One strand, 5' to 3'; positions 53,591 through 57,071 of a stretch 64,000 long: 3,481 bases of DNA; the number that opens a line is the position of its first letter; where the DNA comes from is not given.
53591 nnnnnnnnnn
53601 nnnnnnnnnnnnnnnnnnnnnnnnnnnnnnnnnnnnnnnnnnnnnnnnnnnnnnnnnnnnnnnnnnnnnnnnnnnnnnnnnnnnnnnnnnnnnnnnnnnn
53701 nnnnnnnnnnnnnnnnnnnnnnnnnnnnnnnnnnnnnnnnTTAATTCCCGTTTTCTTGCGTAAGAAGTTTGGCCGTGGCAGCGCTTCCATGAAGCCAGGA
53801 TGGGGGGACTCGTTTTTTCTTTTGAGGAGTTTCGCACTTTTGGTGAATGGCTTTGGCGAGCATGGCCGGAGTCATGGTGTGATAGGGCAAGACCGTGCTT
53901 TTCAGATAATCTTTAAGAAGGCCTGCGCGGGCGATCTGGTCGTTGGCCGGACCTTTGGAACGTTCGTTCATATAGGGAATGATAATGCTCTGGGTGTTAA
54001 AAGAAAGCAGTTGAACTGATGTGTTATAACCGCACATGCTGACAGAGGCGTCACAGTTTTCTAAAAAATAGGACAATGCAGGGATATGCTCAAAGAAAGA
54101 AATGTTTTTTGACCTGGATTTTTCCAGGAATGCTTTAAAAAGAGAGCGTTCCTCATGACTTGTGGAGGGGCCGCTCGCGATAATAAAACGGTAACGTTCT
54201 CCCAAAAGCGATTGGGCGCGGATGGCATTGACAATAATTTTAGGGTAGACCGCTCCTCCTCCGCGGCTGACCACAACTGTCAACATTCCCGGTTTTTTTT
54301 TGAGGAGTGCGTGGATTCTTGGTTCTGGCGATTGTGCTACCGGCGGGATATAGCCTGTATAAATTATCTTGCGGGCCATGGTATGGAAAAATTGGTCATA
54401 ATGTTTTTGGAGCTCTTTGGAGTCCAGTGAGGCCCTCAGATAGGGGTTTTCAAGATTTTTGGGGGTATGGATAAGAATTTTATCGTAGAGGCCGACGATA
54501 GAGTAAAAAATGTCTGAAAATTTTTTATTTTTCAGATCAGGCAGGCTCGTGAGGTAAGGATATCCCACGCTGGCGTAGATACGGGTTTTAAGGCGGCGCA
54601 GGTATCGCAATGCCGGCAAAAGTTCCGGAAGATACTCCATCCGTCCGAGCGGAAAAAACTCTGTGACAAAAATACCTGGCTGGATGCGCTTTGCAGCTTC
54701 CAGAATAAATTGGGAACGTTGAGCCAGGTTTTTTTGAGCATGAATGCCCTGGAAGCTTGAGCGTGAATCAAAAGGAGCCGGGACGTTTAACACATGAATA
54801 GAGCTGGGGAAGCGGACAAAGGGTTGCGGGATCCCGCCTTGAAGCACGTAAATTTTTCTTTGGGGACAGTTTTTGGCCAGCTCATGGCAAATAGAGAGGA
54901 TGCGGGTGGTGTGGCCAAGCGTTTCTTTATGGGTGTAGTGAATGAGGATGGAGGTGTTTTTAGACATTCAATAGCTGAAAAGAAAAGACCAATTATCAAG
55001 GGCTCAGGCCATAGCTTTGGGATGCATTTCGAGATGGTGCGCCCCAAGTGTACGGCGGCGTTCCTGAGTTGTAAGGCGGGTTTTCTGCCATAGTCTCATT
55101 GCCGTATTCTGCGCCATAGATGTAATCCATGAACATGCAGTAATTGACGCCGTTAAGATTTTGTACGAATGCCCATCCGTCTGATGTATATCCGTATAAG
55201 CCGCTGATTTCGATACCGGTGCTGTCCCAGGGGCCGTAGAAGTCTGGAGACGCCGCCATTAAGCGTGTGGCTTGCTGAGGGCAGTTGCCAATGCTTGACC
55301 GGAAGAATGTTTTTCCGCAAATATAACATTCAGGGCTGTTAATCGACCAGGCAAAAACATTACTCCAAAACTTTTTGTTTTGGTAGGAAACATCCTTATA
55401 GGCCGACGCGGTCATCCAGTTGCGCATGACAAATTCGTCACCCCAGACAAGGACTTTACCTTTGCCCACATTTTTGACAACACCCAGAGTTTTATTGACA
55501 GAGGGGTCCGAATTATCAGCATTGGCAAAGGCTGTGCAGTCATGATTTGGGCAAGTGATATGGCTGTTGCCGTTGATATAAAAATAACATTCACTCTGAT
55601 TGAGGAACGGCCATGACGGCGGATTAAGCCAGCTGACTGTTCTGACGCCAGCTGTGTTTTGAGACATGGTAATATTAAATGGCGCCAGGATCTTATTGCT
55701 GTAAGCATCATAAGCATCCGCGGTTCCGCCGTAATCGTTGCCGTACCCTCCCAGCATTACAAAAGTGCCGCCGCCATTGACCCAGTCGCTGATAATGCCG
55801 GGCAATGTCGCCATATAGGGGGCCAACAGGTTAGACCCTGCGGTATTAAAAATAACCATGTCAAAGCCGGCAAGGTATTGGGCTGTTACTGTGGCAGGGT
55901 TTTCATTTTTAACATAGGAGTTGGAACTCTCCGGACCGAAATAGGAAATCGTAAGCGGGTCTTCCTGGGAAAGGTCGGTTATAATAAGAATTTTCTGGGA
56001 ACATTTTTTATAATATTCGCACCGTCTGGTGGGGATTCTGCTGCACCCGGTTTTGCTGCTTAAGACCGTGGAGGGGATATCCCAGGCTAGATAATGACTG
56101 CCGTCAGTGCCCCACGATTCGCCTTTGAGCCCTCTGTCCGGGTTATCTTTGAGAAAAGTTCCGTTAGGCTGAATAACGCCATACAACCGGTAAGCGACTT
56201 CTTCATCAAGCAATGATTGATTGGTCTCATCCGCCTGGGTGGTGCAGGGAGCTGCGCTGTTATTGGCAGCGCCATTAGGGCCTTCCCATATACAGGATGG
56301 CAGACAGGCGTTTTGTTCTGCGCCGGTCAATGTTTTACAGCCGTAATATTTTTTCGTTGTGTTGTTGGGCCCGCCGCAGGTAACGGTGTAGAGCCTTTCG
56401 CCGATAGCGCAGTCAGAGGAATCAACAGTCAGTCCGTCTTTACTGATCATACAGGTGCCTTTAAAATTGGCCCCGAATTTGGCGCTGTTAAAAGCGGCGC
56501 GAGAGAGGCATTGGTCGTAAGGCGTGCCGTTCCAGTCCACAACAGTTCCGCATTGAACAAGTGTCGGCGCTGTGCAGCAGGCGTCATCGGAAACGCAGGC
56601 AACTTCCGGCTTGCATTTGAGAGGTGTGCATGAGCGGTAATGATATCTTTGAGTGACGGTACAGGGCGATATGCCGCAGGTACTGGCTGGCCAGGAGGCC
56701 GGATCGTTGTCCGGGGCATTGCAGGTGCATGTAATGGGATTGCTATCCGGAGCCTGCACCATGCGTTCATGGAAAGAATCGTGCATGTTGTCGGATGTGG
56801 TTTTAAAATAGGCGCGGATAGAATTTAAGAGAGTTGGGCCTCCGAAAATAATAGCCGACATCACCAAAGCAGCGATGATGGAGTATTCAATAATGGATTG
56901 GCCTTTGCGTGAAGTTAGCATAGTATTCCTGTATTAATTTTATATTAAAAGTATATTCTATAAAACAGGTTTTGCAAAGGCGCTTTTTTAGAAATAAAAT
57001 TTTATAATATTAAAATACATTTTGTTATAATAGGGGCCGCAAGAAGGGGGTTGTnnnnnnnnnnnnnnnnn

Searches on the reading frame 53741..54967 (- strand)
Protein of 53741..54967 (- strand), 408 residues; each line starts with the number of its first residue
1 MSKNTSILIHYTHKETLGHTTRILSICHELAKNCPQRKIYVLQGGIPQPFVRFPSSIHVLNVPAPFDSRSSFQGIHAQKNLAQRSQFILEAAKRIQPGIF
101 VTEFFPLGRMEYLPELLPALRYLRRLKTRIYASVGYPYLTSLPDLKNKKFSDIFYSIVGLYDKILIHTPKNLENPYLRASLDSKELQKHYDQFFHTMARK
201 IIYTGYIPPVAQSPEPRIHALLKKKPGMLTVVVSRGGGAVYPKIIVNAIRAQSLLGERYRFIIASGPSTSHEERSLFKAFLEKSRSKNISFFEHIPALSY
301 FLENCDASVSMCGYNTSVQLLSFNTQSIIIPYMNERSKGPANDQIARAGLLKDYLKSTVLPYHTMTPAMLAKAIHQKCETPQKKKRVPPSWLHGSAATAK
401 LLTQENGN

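Call 25: search_protein_families(library=ncbifam, proteins=[window:53741-54967:-], max_evalue=1)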
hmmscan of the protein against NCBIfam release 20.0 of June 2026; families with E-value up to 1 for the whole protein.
window:53741-54967:- (408 aa): 1 family
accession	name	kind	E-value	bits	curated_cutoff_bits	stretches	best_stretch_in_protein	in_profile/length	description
NF041548.1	PssE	equivalog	0.061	13.3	120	1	282-336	36-89/146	PssE/Cps14G family polysaccharide biosynthesis glycosyltransferase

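Call 39: search_protein_families(library=pfam, proteins=[window:53741-54967:-], max_evalue=0.1)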
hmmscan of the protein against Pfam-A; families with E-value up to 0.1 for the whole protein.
window:53741-54967:- (408 aa): 1 family
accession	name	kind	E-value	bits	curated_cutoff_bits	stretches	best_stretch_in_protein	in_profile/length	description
PF04101.22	Glyco_tran_28_C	-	9.4e-08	32.7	22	1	247-385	17-148/166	Glycosyltransferase family 28 C-terminal domain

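Call 75: search_protein_families(library=padloc, proteins=[window:53741-54967:-], max_evalue=0.001)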
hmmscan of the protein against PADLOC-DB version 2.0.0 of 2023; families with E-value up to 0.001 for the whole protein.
window:53741-54967:- (408 aa): 0 families

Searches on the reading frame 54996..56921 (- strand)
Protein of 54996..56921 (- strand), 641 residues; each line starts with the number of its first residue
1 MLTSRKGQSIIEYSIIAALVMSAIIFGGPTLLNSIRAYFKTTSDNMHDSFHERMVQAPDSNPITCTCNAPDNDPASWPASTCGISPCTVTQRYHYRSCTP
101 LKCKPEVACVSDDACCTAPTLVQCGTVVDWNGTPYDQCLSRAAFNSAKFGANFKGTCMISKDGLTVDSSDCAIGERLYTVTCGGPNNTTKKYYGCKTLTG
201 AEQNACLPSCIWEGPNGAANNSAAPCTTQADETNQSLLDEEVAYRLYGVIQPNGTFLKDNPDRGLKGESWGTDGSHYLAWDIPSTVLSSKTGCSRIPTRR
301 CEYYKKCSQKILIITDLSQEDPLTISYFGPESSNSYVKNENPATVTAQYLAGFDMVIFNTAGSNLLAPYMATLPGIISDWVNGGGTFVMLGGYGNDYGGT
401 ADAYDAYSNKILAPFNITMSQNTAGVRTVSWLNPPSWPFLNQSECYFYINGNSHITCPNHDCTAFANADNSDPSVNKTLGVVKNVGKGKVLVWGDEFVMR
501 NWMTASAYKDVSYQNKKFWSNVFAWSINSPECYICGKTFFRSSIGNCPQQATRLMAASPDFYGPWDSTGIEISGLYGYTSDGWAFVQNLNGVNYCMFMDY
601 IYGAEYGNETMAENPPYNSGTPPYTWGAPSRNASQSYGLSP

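Call 25: search_protein_families(library=ncbifam, proteins=[window:54996-56921:-], max_evalue=1)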
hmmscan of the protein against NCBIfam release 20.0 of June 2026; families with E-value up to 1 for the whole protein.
window:54996-56921:- (641 aa): 0 families

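Call 39: search_protein_families(library=pfam, proteins=[window:54996-56921:-], max_evalue=0.1)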
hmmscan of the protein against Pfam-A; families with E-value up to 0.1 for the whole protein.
window:54996-56921:- (641 aa): 2 families
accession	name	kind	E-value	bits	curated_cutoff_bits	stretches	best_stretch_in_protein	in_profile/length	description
PF04964.19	Flp_Fap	-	5.6e-05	23.3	32.2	1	4-45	4-45/46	Flp/Fap pilin component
PF07090.17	GATase1_like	-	0.008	16.2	27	0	346-398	60-121/247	Putative glutamine amidotransferase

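Call 61: find_homologous_proteins(query=window:54996-56921:-, max_evalue=0.001)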
Query window:54996-56921:- (641 aa): 3 proteins with E <= 0.001 among 4891 candidates.
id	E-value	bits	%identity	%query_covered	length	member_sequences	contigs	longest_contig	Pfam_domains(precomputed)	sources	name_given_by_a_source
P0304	0.0e+0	1528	100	100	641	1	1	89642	-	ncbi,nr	ncbi:MAG: hypothetical protein HQL16_03865 [Candidatus Omnitrophica bacterium]|nr:hypothetical prote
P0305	7.8e-165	569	45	93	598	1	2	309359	-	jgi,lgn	jgi:Flp pilus assembly pilin Flp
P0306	2.1e-6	45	37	19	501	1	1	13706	-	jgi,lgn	-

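Call 75: search_protein_families(library=padloc, proteins=[window:54996-56921:-], max_evalue=0.001)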
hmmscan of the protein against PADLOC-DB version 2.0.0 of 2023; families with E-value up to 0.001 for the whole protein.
window:54996-56921:- (641 aa): 0 families
